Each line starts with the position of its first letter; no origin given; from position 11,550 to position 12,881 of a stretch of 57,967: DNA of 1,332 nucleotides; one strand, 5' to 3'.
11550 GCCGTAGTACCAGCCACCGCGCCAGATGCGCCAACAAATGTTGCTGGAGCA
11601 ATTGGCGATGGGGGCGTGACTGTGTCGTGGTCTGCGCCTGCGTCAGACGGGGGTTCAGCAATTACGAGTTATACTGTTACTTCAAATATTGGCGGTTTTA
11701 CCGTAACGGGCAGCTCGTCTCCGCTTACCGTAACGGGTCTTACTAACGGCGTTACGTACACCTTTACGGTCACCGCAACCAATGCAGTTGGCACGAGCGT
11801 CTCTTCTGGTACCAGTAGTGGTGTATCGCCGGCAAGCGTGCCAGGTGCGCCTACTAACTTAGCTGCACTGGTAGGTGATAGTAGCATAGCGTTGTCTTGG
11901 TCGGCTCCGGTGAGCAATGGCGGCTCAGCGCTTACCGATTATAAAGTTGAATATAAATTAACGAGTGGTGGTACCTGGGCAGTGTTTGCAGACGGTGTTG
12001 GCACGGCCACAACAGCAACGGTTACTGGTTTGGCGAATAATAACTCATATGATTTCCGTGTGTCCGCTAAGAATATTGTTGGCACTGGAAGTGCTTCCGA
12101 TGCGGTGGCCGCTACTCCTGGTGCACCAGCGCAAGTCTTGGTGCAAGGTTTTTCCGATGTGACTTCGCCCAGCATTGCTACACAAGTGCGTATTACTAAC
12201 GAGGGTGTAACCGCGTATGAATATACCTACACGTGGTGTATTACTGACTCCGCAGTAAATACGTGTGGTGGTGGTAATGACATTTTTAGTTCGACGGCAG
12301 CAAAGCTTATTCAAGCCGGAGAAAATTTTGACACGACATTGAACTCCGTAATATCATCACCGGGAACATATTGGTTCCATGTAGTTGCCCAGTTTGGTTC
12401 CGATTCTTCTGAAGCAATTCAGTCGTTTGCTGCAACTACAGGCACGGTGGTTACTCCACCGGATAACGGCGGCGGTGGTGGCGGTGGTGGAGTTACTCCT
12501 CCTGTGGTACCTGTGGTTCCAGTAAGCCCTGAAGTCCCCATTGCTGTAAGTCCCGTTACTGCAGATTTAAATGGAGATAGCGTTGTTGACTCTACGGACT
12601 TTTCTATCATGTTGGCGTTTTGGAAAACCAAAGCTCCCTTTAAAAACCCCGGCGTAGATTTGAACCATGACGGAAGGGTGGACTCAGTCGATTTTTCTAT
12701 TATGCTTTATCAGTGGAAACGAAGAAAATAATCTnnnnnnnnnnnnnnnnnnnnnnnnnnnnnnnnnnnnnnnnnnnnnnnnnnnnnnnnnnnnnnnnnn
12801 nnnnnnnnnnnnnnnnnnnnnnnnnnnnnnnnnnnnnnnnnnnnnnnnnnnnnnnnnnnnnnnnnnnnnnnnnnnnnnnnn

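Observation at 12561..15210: Dockerin-tipped giant adhesin co-transcribed with two membrane-anchored cohesins: a cellulosome-like display system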

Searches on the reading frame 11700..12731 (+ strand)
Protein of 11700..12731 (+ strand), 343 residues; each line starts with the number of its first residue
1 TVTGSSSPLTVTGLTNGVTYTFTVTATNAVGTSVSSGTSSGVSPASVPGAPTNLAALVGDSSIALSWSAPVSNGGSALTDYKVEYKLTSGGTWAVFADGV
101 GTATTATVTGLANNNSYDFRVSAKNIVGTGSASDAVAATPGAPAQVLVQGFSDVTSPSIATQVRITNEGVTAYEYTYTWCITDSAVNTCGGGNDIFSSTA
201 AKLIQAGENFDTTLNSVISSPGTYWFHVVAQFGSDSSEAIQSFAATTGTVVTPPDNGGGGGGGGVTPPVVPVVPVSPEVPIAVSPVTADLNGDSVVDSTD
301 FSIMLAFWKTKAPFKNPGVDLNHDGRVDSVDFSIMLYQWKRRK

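Call 6: search_protein_families(library=pfam, proteins=[window:11700-12731:+], max_evalue=1)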
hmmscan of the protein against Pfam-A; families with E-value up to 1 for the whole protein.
window:11700-12731:+ (343 aa): 7 families
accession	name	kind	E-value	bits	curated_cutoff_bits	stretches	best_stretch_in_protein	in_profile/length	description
PF00041.27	fn3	-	1.2e-18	67.6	25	2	50-137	2-82/84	Fibronectin type III domain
PF25059.1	FN3_DSCAM-DSCAML_C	-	5.6e-10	39.9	39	2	72-136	14-77/89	DSCAM/DSCAML C-terminal Fn3-like domain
PF00404.24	Dockerin_1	-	1.3e-07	32.1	22.9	1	288-335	2-52/57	Dockerin type I domain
PF16656.11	Pur_ac_phosph_N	-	7e-05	23.8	30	1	58-125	9-82/93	Purple acid Phosphatase, N-terminal domain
PF01108.23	Tissue_fac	-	0.042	14.1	27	1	45-123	19-98/107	Tissue factor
PF00036.39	EF-hand_1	-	0.083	12.9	25.4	0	319-336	9-26/29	EF hand domain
PF19578.4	DUF6090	-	0.49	10.6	23.5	0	200-231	127-158/182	Family of unknown function (DUF6090)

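Call 7: search_protein_families(library=ncbifam, proteins=[window:11700-12731:+], max_evalue=1)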
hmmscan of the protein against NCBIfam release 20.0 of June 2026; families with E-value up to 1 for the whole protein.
window:11700-12731:+ (343 aa): 2 families
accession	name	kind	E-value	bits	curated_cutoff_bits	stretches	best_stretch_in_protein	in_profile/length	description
NF045522.1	MXAN_2561_fam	equivalog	0.0055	16.2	150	2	6-41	220-255/304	MXAN_2561 family MXYO-CTERM-anchored protein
NF041540.1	dockerin_GC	domain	0.0078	16.6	29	1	288-340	3-64/67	GC-type dockerin domain-anchored protein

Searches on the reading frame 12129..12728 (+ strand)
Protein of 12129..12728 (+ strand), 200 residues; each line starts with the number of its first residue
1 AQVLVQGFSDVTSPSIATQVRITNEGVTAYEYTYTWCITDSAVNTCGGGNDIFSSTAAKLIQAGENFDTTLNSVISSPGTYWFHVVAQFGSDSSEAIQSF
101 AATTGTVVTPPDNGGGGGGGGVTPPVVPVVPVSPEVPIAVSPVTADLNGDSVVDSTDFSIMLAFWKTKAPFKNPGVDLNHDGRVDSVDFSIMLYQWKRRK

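Call 26: find_homologous_proteins(query=window:12129-12728:+, max_evalue=0.001)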
Query window:12129-12728:+ (200 aa): 91 proteins with E <= 0.001 among 278 candidates.
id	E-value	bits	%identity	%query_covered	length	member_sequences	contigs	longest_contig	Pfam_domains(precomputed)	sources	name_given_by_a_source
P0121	1.7e-98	346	86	88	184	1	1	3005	PF00404.25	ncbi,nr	ncbi:MAG: hypothetical protein JNK33_05170, partial [Candidatus Doudnabacteria bacterium]|nr:hypothe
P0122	6.4e-78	279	68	99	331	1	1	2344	PF25059.2,PF00404.25,PF00041.28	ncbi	-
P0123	5.0e-73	263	64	99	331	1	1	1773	PF25059.2,PF00404.25,PF00041.28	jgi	jgi:hypothetical protein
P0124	4.1e-71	257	60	99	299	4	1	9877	PF25059.2,PF00404.25,PF00041.28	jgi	jgi:hypothetical protein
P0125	4.6e-71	257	61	100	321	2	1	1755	PF25059.2,PF00404.25,PF00041.28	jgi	jgi:hypothetical protein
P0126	1.6e-70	255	63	98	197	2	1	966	PF00404.25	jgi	jgi:hypothetical protein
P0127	2.1e-70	255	61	99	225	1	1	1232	PF00404.25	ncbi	-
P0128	5.9e-70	253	62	99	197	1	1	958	PF00404.25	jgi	jgi:hypothetical protein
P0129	8.2e-70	253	61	98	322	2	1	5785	PF25059.2,PF00404.25,PF00041.28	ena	-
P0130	6.1e-69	250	58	100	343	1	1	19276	PF25059.2,PF00404.25,PF00041.28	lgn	-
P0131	7.0e-69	250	61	100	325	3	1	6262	PF25059.2,PF00404.25,PF00041.28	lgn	-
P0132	2.3e-68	248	58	100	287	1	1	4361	PF25059.2,PF00404.25,PF00041.28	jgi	jgi:hypothetical protein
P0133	3.5e-68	247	57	100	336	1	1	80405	PF00404.25,PF00041.28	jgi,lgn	jgi:hypothetical protein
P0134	4.5e-68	247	59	100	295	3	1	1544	PF00404.25,PF00041.28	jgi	jgi:hypothetical protein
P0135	1.3e-67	245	61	100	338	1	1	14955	PF25059.2,PF00404.25,PF00041.28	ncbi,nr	ncbi:MAG: fibronectin type III domain-containing protein [Patescibacteria group bacterium]|nr:fibron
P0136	1.6e-67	245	64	90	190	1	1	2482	PF00404.25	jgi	jgi:hypothetical protein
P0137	2.3e-67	245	58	99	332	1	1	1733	PF00404.25,PF00041.28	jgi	-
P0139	6.6e-66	240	55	100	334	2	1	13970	PF25059.2,PF00404.25,PF00041.28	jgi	jgi:hypothetical protein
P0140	6.8e-65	237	59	95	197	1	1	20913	PF00404.25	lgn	-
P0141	7.5e-65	236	55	100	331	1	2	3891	PF25059.2,PF00404.25,PF00041.28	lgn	-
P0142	2.7e-64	235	57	99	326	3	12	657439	PF00404.25,PF00041.28,PF16656.12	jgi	jgi:hypothetical protein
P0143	5.3e-64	234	58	99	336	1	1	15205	PF25059.2,PF00404.25,PF00041.28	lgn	-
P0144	7.6e-62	227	58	100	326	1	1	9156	PF25059.2,PF00404.25,PF00041.28,PF16656.12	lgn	-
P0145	1.7e-61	225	58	100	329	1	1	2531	PF25059.2,PF00404.25,PF00041.28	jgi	-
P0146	2.7e-61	225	56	99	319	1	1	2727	PF25059.2,PF00404.25,PF00041.28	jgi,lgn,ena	-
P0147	2.7e-58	215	52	100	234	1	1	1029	PF00404.25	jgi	jgi:hypothetical protein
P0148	1.3e-57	213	55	100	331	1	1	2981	PF25059.2,PF00404.25,PF00041.28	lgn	-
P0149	1.6e-57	212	53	100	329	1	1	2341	PF25059.2,PF00404.25,PF00041.28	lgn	-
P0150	9.7e-57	210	55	99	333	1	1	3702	PF25059.2,PF00404.25,PF00041.28,PF16656.12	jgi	jgi:hypothetical protein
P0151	5.0e-56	208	54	100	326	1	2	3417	PF25059.2,PF00404.25,PF00041.28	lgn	-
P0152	4.1e-55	205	51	100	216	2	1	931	PF00404.25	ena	-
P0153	1.4e-54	203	52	100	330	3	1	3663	PF25059.2,PF00404.25,PF00041.28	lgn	-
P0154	1.9e-54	202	50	100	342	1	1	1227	PF25059.2,PF00404.25,PF00041.28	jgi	jgi:Fibronectin type III domain/Dockerin type I domain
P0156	5.8e-54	201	51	98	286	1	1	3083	PF00404.25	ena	-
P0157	1.0e-53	200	62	77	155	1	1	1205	PF00404.25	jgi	-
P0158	1.4e-53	200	50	100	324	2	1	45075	PF00404.25,PF01835.26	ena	-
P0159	6.3e-53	197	49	100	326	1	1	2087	PF25059.2,PF00404.25,PF00041.28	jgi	-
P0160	7.5e-53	197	50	100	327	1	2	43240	PF25059.2,PF00404.25,PF00041.28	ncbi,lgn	-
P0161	7.9e-53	197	51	99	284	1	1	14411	PF00404.25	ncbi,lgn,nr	ncbi:MAG: dockerin type I domain-containing protein [Candidatus Kaiserbacteria bacterium]|nr:dockeri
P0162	8.6e-53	197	53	100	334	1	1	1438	PF25059.2,PF00404.25,PF00041.28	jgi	jgi:hypothetical protein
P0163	8.8e-53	197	51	99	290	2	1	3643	PF00404.25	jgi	-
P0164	1.3e-52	196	47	99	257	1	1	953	PF00404.25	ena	-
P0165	1.6e-52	196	46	100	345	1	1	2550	PF00404.25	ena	-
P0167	1.8e-52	196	52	92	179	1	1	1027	PF00404.25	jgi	jgi:hypothetical protein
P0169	8.0e-52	194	52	98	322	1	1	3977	PF25059.2,PF00404.25,PF00041.28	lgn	-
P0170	3.1e-51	192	51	99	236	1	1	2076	PF00404.25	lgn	-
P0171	5.8e-51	191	50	100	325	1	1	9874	PF25059.2,PF00404.25,PF00041.28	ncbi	-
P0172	1.3e-50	190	51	100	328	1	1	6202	PF25059.2,PF00404.25,PF00041.28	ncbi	-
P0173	2.7e-50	189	52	99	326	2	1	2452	PF25059.2,PF00404.25,PF00041.28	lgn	-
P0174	2.9e-50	189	58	81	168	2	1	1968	PF00404.25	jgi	jgi:hypothetical protein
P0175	2.9e-50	189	52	100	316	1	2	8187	PF25059.2,PF00404.25,PF00041.28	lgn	-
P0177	5.6e-50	188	45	99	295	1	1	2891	PF00404.25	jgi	jgi:hypothetical protein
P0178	1.2e-49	187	48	100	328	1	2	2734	PF00404.25,PF00041.28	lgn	-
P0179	2.5e-49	186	51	100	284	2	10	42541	PF25059.2,PF00404.25,PF00041.28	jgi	jgi:hypothetical protein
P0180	3.9e-49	185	48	100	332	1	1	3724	PF25059.2,PF00404.25,PF00041.28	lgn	-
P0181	4.3e-49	185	50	100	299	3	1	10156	PF25059.2,PF00404.25,PF00041.28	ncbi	-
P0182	1.4e-48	183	51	100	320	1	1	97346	PF25059.2,PF00404.25,PF00041.28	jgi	jgi:hypothetical protein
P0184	2.3e-48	183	45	99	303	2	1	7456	PF00404.25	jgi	-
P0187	5.3e-47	178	45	100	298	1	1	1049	PF00404.25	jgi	-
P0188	6.7e-47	178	59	82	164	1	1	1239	PF00404.25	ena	-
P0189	8.9e-47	177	46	100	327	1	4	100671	PF25059.2,PF00404.25,PF00041.28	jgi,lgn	jgi:hypothetical protein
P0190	1.3e-46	177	48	100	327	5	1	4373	PF25059.2,PF00404.25,PF00041.28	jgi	jgi:hypothetical protein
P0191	8.3e-45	171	44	92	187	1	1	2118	PF00404.25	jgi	jgi:hypothetical protein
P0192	1.0e-44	171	49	100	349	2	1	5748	PF00404.25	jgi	jgi:hypothetical protein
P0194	2.9e-44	169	44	100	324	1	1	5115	PF25059.2,PF00404.25,PF00041.28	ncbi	-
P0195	3.9e-44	169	43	93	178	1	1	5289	PF00404.25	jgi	-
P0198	2.7e-43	166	57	80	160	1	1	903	PF00404.25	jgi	jgi:hypothetical protein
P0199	5.3e-42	162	43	100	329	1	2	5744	PF25059.2,PF00404.25,PF00041.28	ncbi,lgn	-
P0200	9.1e-42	161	45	98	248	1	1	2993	PF00404.25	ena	-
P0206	1.1e-16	79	56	40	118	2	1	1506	PF00404.25,PF18998.7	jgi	-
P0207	1.2e-16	79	72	27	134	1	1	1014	PF00404.25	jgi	jgi:hypothetical protein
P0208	5.7e-10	57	55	32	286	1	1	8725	PF00404.25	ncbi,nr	ncbi:MAG: hypothetical protein HY975_02655 [Candidatus Kerfeldbacteria bacterium]|nr:hypothetical pr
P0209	7.5e-10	57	56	33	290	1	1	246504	PF00404.25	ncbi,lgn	-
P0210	1.3e-4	40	52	30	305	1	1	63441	PF00404.25,PF19077.7,PF17936.8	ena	-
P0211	6.1e-4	38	27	88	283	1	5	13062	PF00404.25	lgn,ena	-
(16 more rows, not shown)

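Call 54: predict_structure(alignment_id=A2)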
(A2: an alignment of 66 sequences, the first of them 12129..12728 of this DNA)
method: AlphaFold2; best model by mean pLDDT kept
length: 200 residues; sequences in the alignment: 66
mean_pLDDT: 88.0   pTM: 0.55
mean pLDDT of the five models: 88.0, 87.9, 87.1, 78.4, 78.3
residues with pLDDT >= 90: 143; 70-90: 24; 50-70: 28; < 50: 5
segments of 3 or more residues with pLDDT < 50: 137-140
pLDDT, mean of each block of 10 residues (from residue 1): 97 97 98 98 89 97 98 97 97 97 85 56 57 53 83 95 92 91 95 86
secondary structure, 60 per line:
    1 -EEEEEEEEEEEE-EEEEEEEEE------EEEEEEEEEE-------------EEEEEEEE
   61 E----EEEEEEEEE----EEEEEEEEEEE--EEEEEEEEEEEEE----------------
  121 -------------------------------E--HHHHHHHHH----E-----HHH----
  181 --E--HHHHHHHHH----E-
elements in order: E2-13 E15-23 E30-39 E53-61 E66-74 E79-89 E92-104 H155-163 H186-194

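Call 57: fold_search(model_id=the predicted structure, library=pdb)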
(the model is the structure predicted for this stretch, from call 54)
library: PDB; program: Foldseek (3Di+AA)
matches with E <= 10: 1784; with E <= 0.001: 152
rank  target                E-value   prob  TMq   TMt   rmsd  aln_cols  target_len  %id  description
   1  6byg_A                2.2e-05  1.00  0.36  0.10   4.4       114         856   13  Crystal structure of the nucleophile mutant (E575A) of the GH2 exo-beta-mannanase from Xanthomonas axonopodis pv. citr (released 2018-07-18)
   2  6byi_A                2.4e-05  1.00  0.36  0.10   4.4       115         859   13  Crystal structure of the acid-base mutant (E477A) of the GH2 exo-beta-mannanase from Xanthomonas axonopodis pv. citri (released 2018-07-18)
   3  6bye_A                4.2e-05  1.00  0.35  0.10   4.6       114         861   13  Crystal structure of the GH2 exo-beta-mannanase from Xanthomonas axonopodis pv. citri in complex with mannose (released 2018-07-18)
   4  6byc                  4.4e-05  1.00  0.36  0.10   4.5       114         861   13  Crystal structure of the GH2 exo-beta-mannanase from Xanthomonas axonopodis pv. citri (released 2018-07-18)
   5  8dku_A                5.3e-05  1.00  0.36  0.20  14.1       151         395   12  CryoEM structure of the A. aeolicus WzmWzt transporter bound to the native O antigen (released 2022-09-21)
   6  3wno_A                5.9e-05  1.00  0.38  0.12   3.7       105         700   10  D308A mutant of Bacillus circulans T-3040 cycloisomaltooligosaccharide glucanotransferase complexed with cycloisomalto (released 2014-02-05)
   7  6hpd                  5.9e-05  1.00  0.32  0.08   4.0       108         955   18  The structure of a beta-glucuronidase from glycoside hydrolase family 2 (released 2019-07-24)
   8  6byg_B                6.3e-05  1.00  0.35  0.09   4.6       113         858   13  Crystal structure of the nucleophile mutant (E575A) of the GH2 exo-beta-mannanase from Xanthomonas axonopodis pv. citr (released 2018-07-18)
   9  4gej_J                9.3e-05  1.00  0.35  0.49   7.6       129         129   12  N-terminal domain of VDUP-1 (released 2013-02-27)
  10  8q2h                  9.9e-05  1.00  0.37  0.07   3.0        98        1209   18  beta-galactosidase from Bacillus circulans (released 2024-10-16)
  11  5t98_B                9.9e-05  1.00  0.36  0.11   4.0       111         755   17  Crystal structure of BuGH2Awt (released 2017-09-13)
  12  6r5p_A                1.0e-04  1.00  0.33  0.11   5.7       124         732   11  The crystal structure of Glycoside Hydrolase BglX inactive mutant D286N from P. aeruginosa in complex with glucose (released 2020-04-15)
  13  5t98_A                1.1e-04  1.00  0.37  0.11   4.0       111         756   16  Crystal structure of BuGH2Awt (released 2017-09-13)
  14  7lr3_D                1.2e-04  1.00  0.36  0.59   5.0       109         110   14  Complex of Fab 2/6.14 with domain 3 of P. berghei HAP2 (released 2021-12-15)
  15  6r5r_A                1.3e-04  1.00  0.32  0.10   5.9       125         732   12  The crystal structure of Glycoside Hydrolase BglX inactive mutant D286N from P. aeruginosa in complex with cellobiose (released 2020-04-15)
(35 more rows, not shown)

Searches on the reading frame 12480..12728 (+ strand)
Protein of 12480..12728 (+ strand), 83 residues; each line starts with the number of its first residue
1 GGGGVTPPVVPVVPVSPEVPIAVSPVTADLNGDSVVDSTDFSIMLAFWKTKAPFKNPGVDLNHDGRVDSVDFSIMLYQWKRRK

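Call 17: search_solved_structures(query=window:12480-12728:+, max_evalue=1, show_alignments=3)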
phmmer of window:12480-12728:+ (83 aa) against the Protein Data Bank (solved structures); distinct sequences matched with E-value up to 1: 25.
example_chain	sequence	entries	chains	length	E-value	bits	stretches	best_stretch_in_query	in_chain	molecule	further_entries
2yik_A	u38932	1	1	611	4.6e-05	26.9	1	11-75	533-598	ENDOGLUCANASE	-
2y3n_B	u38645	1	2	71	0.00026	24.5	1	27-79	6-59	CELLULOSOMAL FAMILY-48 PROCESSIVE GLYCOSIDE HYDROLASE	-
1daq_A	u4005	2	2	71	0.0019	21.7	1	27-75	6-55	ENDOGLUCANASE SS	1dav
2mte_A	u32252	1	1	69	0.0019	21.7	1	27-75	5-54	Cellulose 1,4-beta-cellobiosidase (reducing end) CelS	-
2sas_A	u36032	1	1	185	0.0056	20.2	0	58-80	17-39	SARCOPLASMIC CALCIUM-BINDING PROTEIN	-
8x39_A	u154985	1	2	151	0.0085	19.7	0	27-75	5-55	Serine protease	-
8x3a_A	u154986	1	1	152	0.0087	19.6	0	27-75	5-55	Serine protease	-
4fl4_A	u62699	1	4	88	0.02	18.5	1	28-75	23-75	Glycoside hydrolase family 9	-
6kg9_A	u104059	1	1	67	0.035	17.7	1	24-74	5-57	And cellulose-binding endoglucanase family 9 CelL ortholog dockerin domain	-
9gvb_B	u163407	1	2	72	0.047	17.3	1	18-56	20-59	Group 2 dockerin from R. flavefaciens FD-1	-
6kgc_B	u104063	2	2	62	0.05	17.2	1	26-73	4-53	And cellulose-binding endoglucanase family 9 CelL ortholog dockerin domain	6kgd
6kge_D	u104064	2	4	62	0.051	17.2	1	26-73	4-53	And cellulose-binding endoglucanase family 9 CelL ortholog dockerin domain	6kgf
5nrm_B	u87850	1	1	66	0.057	17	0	27-47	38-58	DocCel5: Type I dockerin repeat domain from A. cellulolyticus family 5 endoglucanase WP_01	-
2vn6_B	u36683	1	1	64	0.073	16.7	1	27-75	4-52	ENDOGLUCANASE A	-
9k6m_A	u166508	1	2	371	0.1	16.2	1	17-60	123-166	EF-hand domain-containing protein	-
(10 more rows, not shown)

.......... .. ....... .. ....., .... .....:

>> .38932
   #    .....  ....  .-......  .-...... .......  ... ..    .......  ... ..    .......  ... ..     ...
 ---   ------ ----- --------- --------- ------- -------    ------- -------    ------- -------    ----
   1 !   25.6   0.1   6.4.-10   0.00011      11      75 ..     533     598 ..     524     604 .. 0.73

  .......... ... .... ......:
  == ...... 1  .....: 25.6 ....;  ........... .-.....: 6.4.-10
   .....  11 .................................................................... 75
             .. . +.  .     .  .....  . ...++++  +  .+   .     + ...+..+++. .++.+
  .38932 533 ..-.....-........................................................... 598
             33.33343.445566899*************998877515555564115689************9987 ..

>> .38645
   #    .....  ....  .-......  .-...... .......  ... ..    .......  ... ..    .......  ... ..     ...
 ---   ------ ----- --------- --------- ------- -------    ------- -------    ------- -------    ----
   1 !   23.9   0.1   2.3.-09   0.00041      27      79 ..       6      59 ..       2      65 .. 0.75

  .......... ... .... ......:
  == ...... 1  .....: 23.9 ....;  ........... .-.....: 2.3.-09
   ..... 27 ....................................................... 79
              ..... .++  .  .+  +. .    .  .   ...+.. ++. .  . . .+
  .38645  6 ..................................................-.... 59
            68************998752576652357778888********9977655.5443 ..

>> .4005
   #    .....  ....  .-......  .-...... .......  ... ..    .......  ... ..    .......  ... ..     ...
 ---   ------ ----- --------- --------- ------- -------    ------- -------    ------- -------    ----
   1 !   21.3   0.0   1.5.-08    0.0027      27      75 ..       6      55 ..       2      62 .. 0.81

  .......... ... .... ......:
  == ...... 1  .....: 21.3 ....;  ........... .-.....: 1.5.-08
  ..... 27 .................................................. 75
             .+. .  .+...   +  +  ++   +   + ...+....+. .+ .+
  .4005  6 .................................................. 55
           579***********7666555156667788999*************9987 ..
